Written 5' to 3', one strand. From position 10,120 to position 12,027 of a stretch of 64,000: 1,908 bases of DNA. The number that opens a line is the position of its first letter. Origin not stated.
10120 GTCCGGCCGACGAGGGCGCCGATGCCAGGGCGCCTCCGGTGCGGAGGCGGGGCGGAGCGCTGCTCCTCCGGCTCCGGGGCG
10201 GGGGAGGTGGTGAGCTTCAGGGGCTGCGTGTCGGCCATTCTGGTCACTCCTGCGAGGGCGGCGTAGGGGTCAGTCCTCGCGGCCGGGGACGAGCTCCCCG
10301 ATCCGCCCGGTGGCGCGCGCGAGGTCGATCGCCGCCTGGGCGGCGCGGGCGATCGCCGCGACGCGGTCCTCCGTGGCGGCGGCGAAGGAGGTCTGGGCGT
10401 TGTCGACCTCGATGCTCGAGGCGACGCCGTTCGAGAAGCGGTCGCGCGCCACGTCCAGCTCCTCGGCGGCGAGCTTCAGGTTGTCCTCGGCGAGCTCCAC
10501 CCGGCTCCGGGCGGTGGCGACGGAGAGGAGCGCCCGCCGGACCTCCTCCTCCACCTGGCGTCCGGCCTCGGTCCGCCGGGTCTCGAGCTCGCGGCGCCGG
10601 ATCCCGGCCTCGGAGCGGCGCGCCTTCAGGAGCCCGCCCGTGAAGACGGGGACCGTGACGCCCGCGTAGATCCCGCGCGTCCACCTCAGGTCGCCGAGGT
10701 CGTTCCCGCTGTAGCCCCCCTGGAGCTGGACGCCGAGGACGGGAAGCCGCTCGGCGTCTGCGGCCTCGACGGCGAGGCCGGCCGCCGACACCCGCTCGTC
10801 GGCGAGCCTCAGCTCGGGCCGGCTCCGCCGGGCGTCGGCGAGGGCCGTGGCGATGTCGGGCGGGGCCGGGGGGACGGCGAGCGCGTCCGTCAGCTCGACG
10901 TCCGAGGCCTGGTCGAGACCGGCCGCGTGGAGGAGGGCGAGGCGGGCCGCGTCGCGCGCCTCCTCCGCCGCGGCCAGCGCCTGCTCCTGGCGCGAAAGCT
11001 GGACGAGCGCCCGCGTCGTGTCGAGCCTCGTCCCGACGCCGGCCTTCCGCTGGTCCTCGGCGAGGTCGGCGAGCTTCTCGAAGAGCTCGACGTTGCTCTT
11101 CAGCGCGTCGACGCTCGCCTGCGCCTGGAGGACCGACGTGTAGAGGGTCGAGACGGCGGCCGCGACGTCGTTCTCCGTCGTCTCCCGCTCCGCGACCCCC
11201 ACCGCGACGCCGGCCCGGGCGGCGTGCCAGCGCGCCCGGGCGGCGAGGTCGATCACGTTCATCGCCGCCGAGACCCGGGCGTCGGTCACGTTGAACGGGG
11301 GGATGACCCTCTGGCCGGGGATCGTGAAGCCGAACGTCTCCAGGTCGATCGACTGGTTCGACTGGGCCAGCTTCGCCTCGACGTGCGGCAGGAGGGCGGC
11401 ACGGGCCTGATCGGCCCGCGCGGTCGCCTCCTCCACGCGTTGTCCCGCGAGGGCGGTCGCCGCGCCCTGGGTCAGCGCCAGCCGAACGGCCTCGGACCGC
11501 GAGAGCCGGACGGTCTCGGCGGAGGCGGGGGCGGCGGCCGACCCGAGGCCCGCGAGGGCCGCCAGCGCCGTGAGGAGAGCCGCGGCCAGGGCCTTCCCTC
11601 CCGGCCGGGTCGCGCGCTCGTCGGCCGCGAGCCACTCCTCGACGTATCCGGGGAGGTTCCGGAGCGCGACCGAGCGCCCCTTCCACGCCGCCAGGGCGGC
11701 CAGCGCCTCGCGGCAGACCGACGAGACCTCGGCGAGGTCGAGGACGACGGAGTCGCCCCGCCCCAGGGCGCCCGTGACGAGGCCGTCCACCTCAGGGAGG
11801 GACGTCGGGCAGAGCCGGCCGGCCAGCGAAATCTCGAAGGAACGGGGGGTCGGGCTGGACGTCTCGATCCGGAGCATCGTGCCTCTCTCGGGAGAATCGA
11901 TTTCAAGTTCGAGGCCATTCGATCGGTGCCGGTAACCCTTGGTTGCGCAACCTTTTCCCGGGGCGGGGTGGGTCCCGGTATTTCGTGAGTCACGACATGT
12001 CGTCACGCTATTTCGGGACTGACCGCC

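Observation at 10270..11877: STAS (anti-sigma-antagonist-like) domain fused in-frame to a TolC-family outer-membrane factor at the head of an EmrAB-type pump operon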

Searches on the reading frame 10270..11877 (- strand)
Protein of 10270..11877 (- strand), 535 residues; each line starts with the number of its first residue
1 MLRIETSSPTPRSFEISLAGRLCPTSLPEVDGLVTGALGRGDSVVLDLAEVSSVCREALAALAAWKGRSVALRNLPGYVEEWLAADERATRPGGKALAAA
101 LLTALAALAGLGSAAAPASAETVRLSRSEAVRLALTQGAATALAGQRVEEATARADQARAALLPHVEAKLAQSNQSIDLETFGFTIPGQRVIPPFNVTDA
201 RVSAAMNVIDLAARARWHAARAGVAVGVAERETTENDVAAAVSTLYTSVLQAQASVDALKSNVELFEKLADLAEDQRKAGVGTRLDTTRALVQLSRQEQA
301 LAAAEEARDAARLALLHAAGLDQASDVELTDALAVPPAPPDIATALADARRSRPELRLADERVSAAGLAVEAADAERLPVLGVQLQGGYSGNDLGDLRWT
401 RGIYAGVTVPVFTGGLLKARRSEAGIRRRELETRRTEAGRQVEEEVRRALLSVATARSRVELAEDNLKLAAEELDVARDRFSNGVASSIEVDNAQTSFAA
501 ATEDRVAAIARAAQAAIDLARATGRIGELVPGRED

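Call 5: search_protein_families(library=pfam, proteins=[window:10270-11877:-], max_evalue=10)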
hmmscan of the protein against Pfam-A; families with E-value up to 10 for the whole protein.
window:10270-11877:- (535 aa): 3 families
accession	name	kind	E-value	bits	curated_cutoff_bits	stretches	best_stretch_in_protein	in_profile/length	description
PF02321.23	OEP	-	1.7e-48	165.3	22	2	343-524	2-187/187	Outer membrane efflux protein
PF13466.11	STAS_2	-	1.1e-05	25.9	29.2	1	16-83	1-74/80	STAS domain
PF08338.16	DUF1731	-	8.1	6.7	27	1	130-149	5-24/47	Domain of unknown function (DUF1731)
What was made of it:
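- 10273..11517 (-): Codons 121-535: mature TolC-family outer membrane factor, with stop at 10270-10272. Pfam OEP x2, E 1.7e-48 (call 5).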

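Call 6: search_protein_families(library=ncbifam, proteins=[window:10270-11877:-], max_evalue=10)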
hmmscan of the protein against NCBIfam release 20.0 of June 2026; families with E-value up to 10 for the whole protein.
window:10270-11877:- (535 aa): 5 families
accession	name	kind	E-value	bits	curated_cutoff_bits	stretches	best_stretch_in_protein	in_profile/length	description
TIGR01844.1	type_I_sec_TolC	subfamily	5.6e-33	114.6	225.15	1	129-527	7-401/414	TolC family outer membrane protein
TIGR01845.1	outer_NodT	subfamily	3.7e-23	82.1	210.05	1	131-524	63-458/460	efflux transporter outer membrane subunit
NF033143.1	efflux_OM_AdeK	equivalog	4.2e-09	35.7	900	2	444-516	170-242/480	multidrug efflux RND transporter AdeIJK outer membrane channel subunit AdeK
NF033142.1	efflux_OM_AdeC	exception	2.1e-07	29.9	975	2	445-515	171-241/465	multidrug efflux RND transporter AdeABC outer membrane channel subunit AdeC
NF047721.1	ToxDrgExpTdeA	equivalog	0.095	11.6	550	1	458-505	177-224/455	toxin/drug exporter TdeA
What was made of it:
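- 10273..11517 (-): TIGR01844/TIGR01845 similarity below the curated cut-offs (call 6).
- On TolC-family outer membrane factor: The protein is therefore in the family but not in a named subfamily (call 6).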

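Call 7: find_homologous_proteins(query=window:10270-11877:-, max_evalue=1e-10)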
Query window:10270-11877:- (535 aa): 214 proteins with E <= 1e-10 among 8000 candidates; the best 120 are listed.
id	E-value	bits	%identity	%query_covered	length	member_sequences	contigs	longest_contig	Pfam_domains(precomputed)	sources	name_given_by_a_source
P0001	2.8e-186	638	63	99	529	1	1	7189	PF02321.24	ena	-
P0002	8.1e-184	630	62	99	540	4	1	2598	PF02321.24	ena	-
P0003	5.9e-183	627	63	99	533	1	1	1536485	PF02321.24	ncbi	ncbi:MAG: TolC family protein [Thermoanaerobaculia bacterium]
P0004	1.3e-180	620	62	99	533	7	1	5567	PF02321.24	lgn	-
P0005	9.6e-178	610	61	99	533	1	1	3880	PF02321.24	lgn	-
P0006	1.8e-177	609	61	99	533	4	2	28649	PF02321.24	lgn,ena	-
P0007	1.1e-176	607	61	100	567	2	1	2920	PF02321.24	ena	-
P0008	3.2e-173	595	60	99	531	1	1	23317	PF02321.24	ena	-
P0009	1.3e-166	573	60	99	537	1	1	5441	PF02321.24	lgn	-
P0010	4.4e-135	470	51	99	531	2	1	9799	PF02321.24,PF13466.13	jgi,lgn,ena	-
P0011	1.1e-132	462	50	99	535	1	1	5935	PF02321.24,PF13466.13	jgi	jgi:outer membrane protein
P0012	2.3e-132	461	50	99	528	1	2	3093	PF02321.24,PF13466.13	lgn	-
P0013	3.2e-132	460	51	99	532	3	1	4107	PF02321.24,PF13466.13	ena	-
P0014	4.3e-131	456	49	100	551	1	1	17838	PF02321.24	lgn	-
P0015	2.4e-130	454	50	99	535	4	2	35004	PF02321.24,PF13466.13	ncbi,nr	ncbi:MAG: TolC family protein [Acidobacteriota bacterium]|nr:TolC family protein [Acidobacteriota ba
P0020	2.0e-127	444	49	99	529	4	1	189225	PF02321.24,PF13466.13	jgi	jgi:outer membrane protein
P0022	2.2e-126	441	56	83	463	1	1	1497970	PF02321.24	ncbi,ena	-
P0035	2.5e-120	421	55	80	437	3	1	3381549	PF02321.24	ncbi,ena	-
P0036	3.3e-120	420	56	78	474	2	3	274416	PF02321.24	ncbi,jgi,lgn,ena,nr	ncbi:MAG TPA: TolC family protein [Thermoanaerobaculia bacterium]|nr:TolC family protein [Thermoanae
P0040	2.0e-119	418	45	99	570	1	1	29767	PF02321.24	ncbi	-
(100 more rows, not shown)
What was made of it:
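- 10273..11517 (-): 45-63% identical homologues named TolC family (call 7).
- Tried and rejected: The fused set therefore comes from call 7 and the genome scan.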

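Call 10: find_encoding_contigs(protein=window:10270-11877:-, flank=6000, max_places=4)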
Protein window:10270-11877:- (535 aa): 1 contig read that carries it; 1 place shown.
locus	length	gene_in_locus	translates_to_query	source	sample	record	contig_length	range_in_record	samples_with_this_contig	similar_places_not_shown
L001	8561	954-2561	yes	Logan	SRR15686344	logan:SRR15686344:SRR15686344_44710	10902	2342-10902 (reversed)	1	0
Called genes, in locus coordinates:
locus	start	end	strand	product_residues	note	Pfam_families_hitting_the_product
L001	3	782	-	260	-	?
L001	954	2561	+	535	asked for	PF02321:OEP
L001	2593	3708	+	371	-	PF00364:Biotin_lipoyl (faint), PF25919:BSH_CusB (faint), PF25876:HH_MFP_RND (weak), PF25954:Beta-barrel_RND_2 (weak), PF25963:Beta-barrel_AAEA (weak)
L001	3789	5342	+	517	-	PF00083:Sugar_tr, PF05977:MFS_3 (weak), PF07690:MFS_1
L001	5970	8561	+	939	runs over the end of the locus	PF01804:Penicil_amidase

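Call 11: find_encoding_contigs(protein=P0003, flank=6000, max_places=2)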
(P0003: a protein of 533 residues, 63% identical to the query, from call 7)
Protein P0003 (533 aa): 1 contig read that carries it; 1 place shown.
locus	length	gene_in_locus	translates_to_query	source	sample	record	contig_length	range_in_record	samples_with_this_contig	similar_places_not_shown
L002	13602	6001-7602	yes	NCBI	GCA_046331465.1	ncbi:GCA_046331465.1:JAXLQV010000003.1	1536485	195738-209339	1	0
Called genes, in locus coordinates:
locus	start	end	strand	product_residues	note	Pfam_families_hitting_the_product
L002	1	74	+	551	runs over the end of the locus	PF06505:XylR_N, PF02830:V4R, PF00158:Sigma54_activat, PF14532:Sigma54_activ_2, PF07728:AAA_5 (weak), PF25601:AAA_lid_14, PF02954:HTH_8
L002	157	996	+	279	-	PF19656:DUF6159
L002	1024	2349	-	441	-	PF00005:ABC_tran, PF09821:AAA_assoc_C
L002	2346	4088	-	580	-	PF00528:BPD_transp_1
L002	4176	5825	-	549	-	PF01590:GAF, PF13492:GAF_3 (faint), PF00158:Sigma54_activat, PF14532:Sigma54_activ_2, PF25601:AAA_lid_14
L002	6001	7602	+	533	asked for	PF02321:OEP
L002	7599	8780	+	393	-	PF00364:Biotin_lipoyl (faint), PF25917:BSH_RND (faint), PF25919:BSH_CusB (weak), PF25954:Beta-barrel_RND_2, PF25963:Beta-barrel_AAEA (weak)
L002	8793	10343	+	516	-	PF00083:Sugar_tr, PF05977:MFS_3 (weak), PF07690:MFS_1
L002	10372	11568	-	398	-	PF00089:Trypsin, PF13365:Trypsin_2, PF00595:PDZ (faint), PF17820:PDZ_6 (faint), PF13180:PDZ_2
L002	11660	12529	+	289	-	PF07228:SpoIIE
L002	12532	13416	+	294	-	PF00990:GGDEF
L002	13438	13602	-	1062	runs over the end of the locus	PF07494:Reg_prop (faint), PF07495:Y_Y_Y (weak), PF00512:HisKA, PF02518:HATPase_c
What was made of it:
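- On Partner-switching anti-sigma antagonists (SpoIIAA/RsbV type): One orthologous locus has a SpoIIE-type gene about 4 kb away, outside the operon (call 11).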

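Call 12: find_encoding_contigs(protein=P0020, flank=6000, max_places=2)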
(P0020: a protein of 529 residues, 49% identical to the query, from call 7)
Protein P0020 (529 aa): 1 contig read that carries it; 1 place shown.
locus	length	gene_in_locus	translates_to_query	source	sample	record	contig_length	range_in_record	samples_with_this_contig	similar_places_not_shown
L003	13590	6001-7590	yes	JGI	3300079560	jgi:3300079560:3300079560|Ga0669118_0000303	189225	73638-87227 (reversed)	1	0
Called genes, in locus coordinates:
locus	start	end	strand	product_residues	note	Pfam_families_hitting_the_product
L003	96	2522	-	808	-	PF12704:MacB_PCD, PF02687:FtsX, PF12704:MacB_PCD, PF02687:FtsX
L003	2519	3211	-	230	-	PF19540:DUF6064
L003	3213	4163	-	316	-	PF00248:Aldo_ket_red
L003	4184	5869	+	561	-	PF01590:GAF, PF13185:GAF_2, PF00158:Sigma54_activat, PF14532:Sigma54_activ_2, PF07724:AAA_2 (faint), PF07728:AAA_5 (weak), PF25601:AAA_lid_14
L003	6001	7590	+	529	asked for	PF13466:STAS_2 (weak), PF02321:OEP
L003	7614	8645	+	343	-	PF00364:Biotin_lipoyl (faint), PF25917:BSH_RND, PF25919:BSH_CusB (weak), PF25973:BSH_CzcB (faint), PF25876:HH_MFP_RND (faint), PF25954:Beta-barrel_RND_2 (weak), PF25963:Beta-barrel_AAEA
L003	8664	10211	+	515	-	PF00083:Sugar_tr, PF06609:TRI12, PF07690:MFS_1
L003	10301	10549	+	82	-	-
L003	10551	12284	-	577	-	PF13365:Trypsin_2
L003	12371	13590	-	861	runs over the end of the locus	PF00069:Pkinase, PF01636:APH (faint), PF03109:ABC1 (faint), PF07714:PK_Tyr_Ser-Thr, PF13428:TPR_14 (faint), PF13432:TPR_16, PF14559:TPR_19 (weak), PF13414:TPR_11 (weak), +9 more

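Call 13: find_encoding_contigs(protein=P0015, flank=6000, max_places=2)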
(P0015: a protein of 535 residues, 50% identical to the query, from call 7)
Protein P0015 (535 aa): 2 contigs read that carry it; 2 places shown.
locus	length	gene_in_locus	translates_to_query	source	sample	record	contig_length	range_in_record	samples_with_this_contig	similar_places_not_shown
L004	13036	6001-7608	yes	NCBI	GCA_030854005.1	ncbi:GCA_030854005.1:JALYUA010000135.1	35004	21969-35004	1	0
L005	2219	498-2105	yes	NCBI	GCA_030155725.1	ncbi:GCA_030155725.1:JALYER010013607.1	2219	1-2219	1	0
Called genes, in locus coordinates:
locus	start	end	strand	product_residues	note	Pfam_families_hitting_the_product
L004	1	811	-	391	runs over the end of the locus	PF04188:Mannosyl_trans2 (weak)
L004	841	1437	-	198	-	-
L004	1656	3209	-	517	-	PF00890:FAD_binding_2, PF01266:DAO (weak), PF02910:Succ_DH_flav_C (weak)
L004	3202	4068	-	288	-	PF02749:QRPTase_N, PF01729:QRPTase_C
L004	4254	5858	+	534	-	PF01590:GAF, PF13185:GAF_2, PF13492:GAF_3 (weak), PF00158:Sigma54_activat, PF14532:Sigma54_activ_2, PF00004:AAA (faint), PF07728:AAA_5 (weak), PF25601:AAA_lid_14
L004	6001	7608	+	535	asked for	PF13466:STAS_2 (weak), PF02321:OEP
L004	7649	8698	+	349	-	PF00364:Biotin_lipoyl (faint), PF25917:BSH_RND, PF25919:BSH_CusB (weak), PF25963:Beta-barrel_AAEA (faint), PF25876:HH_MFP_RND (faint), PF25954:Beta-barrel_RND_2 (weak)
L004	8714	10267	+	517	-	PF00083:Sugar_tr, PF06609:TRI12 (weak), PF07690:MFS_1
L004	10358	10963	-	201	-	PF00081:Sod_Fe_N, PF02777:Sod_Fe_C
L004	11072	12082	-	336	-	PF02445:NadA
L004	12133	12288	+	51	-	-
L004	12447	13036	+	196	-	PF00676:E1_dh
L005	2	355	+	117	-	?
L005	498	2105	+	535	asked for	PF13466:STAS_2 (weak), PF02321:OEP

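Call 14: find_encoding_contigs(protein=P0040, flank=6000, max_places=2)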
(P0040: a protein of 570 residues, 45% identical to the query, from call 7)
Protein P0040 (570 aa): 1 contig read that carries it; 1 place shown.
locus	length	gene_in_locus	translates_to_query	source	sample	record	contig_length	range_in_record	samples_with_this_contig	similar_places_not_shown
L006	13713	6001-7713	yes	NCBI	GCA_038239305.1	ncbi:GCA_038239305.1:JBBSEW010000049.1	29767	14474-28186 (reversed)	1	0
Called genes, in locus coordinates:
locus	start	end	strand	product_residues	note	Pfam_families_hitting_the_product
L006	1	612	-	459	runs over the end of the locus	PF01546:Peptidase_M20, PF07687:M20_dimer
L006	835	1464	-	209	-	-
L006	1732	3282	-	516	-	PF00890:FAD_binding_2, PF01134:GIDA (weak), PF01266:DAO, PF07992:Pyr_redox_2 (faint), PF12831:FAD_oxidored (weak), PF02910:Succ_DH_flav_C (weak)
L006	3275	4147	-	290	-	PF02749:QRPTase_N, PF01729:QRPTase_C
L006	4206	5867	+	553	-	PF01590:GAF, PF13185:GAF_2 (weak), PF13492:GAF_3 (weak), PF00158:Sigma54_activat, PF14532:Sigma54_activ_2, PF07724:AAA_2 (weak), PF07728:AAA_5, PF25601:AAA_lid_14, +1 more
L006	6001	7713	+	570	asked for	PF02321:OEP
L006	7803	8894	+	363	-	PF00364:Biotin_lipoyl (faint), PF25917:BSH_RND (weak), PF25876:HH_MFP_RND (faint), PF25954:Beta-barrel_RND_2 (weak), PF25963:Beta-barrel_AAEA (weak)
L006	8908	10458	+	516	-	PF00083:Sugar_tr, PF07690:MFS_1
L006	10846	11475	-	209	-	PF00081:Sod_Fe_N, PF02777:Sod_Fe_C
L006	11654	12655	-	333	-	PF02445:NadA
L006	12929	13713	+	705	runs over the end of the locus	PF00676:E1_dh, PF02779:Transket_pyr, PF02780:Transketolase_C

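Call 15: find_encoding_contigs(protein=P0014, flank=6000, max_places=2)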
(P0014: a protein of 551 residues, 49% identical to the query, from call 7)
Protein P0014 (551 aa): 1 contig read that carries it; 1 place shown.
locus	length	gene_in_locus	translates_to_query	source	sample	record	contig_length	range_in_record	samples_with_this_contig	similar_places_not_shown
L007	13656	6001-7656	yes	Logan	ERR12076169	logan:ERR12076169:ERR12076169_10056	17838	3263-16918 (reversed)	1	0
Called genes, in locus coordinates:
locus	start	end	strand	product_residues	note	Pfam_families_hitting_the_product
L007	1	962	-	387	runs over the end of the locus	-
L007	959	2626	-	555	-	PF00501:AMP-binding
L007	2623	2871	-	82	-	-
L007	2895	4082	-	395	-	PF02805:Ada_Zn_binding, PF00165:HTH_AraC, PF12833:HTH_18, PF01035:DNA_binding_1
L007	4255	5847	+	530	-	PF01590:GAF, PF13185:GAF_2, PF13492:GAF_3 (weak), PF00158:Sigma54_activat, PF14532:Sigma54_activ_2, PF07724:AAA_2 (weak), PF07728:AAA_5 (weak), PF25601:AAA_lid_14, +1 more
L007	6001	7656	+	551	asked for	PF02321:OEP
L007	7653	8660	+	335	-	PF00364:Biotin_lipoyl (faint), PF25917:BSH_RND, PF25919:BSH_CusB (weak), PF25973:BSH_CzcB (faint), PF25984:BSH_YknX (faint), PF25990:Beta-barrel_YknX (faint), PF25954:Beta-barrel_RND_2 (weak), PF25963:Beta-barrel_AAEA, +1 more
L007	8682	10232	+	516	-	PF00083:Sugar_tr, PF07690:MFS_1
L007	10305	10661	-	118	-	PF19135:DUF5818 (weak)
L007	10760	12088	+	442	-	PF02321:OEP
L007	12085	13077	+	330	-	PF25973:BSH_CzcB, PF25954:Beta-barrel_RND_2, PF25965:Beta-barrel_ALG44 (weak)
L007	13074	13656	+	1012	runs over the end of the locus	PF00873:ACR_tran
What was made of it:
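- Closest known: SpoIIAA / RsbV anti-sigma-factor antagonists. Different: No anti-sigma kinase or PP2C phosphatase lies in the operon (calls 10-15).
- Every fused gene with known context has the GAF-EBP (calls 11-15).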

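Call 16: find_encoding_contigs(protein=P0035, flank=6000, max_places=2)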
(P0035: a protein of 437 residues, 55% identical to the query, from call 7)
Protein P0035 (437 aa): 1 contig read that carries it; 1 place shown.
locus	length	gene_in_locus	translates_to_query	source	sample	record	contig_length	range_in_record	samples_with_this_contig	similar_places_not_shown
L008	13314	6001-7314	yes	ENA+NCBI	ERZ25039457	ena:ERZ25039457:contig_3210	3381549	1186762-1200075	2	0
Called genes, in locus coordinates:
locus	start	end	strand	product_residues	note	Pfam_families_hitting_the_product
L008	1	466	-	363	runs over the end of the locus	PF01112:Asparaginase_2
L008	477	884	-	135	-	-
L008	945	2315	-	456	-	PF01546:Peptidase_M20, PF07687:M20_dimer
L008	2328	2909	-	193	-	-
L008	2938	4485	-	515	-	PF00890:FAD_binding_2, PF01266:DAO, PF12831:FAD_oxidored (weak), PF02910:Succ_DH_flav_C (faint)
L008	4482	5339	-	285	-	PF02749:QRPTase_N, PF01729:QRPTase_C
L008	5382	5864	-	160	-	PF12802:MarR_2, PF01047:MarR, PF13463:HTH_27 (weak)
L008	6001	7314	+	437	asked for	PF02321:OEP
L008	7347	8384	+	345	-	PF25917:BSH_RND, PF00364:Biotin_lipoyl (faint), PF25919:BSH_CusB, PF25954:Beta-barrel_RND_2 (weak), PF25963:Beta-barrel_AAEA (weak)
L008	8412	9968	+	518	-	PF00083:Sugar_tr, PF05977:MFS_3 (weak), PF06609:TRI12 (weak), PF07690:MFS_1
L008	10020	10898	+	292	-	PF05401:NodS (weak), PF13489:Methyltransf_23, PF13847:Methyltransf_31, PF08241:Methyltransf_11, PF08242:Methyltransf_12, PF13649:Methyltransf_25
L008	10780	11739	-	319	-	PF02445:NadA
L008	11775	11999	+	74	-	-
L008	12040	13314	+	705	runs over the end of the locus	PF00676:E1_dh, PF02779:Transket_pyr, PF02780:Transketolase_C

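Call 17: find_encoding_contigs(protein=P0022, flank=6000, max_places=2)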
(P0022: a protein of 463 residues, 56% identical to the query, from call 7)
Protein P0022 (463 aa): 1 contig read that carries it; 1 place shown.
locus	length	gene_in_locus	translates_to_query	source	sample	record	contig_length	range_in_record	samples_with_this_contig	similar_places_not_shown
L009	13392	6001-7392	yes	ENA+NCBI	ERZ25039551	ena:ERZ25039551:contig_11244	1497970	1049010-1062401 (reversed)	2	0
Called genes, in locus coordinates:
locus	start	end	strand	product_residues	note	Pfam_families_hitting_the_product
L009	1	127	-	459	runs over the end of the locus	PF01546:Peptidase_M20, PF07687:M20_dimer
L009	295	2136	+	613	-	PF20176:DUF6541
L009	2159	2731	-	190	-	-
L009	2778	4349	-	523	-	PF00890:FAD_binding_2, PF01134:GIDA (weak), PF01266:DAO, PF07992:Pyr_redox_2 (faint), PF12831:FAD_oxidored (weak), PF02910:Succ_DH_flav_C (weak)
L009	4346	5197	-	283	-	PF02749:QRPTase_N, PF01729:QRPTase_C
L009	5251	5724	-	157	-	PF12802:MarR_2, PF01047:MarR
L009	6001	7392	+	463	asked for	PF02321:OEP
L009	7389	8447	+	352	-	PF00364:Biotin_lipoyl (faint), PF25917:BSH_RND, PF25919:BSH_CusB (weak), PF25997:BSH_YhbJ (faint), PF25954:Beta-barrel_RND_2 (weak), PF25963:Beta-barrel_AAEA (weak)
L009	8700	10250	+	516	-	PF00083:Sugar_tr, PF05977:MFS_3 (weak), PF07690:MFS_1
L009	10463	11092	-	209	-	PF00081:Sod_Fe_N, PF02777:Sod_Fe_C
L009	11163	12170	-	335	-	PF02445:NadA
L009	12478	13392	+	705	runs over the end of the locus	PF00676:E1_dh, PF02779:Transket_pyr, PF02780:Transketolase_C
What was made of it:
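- Closest known: EmrAB-TolC-type tripartite MFS efflux pumps. Different: MarR is what the STAS-less orthologous loci have (calls 16, 17).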
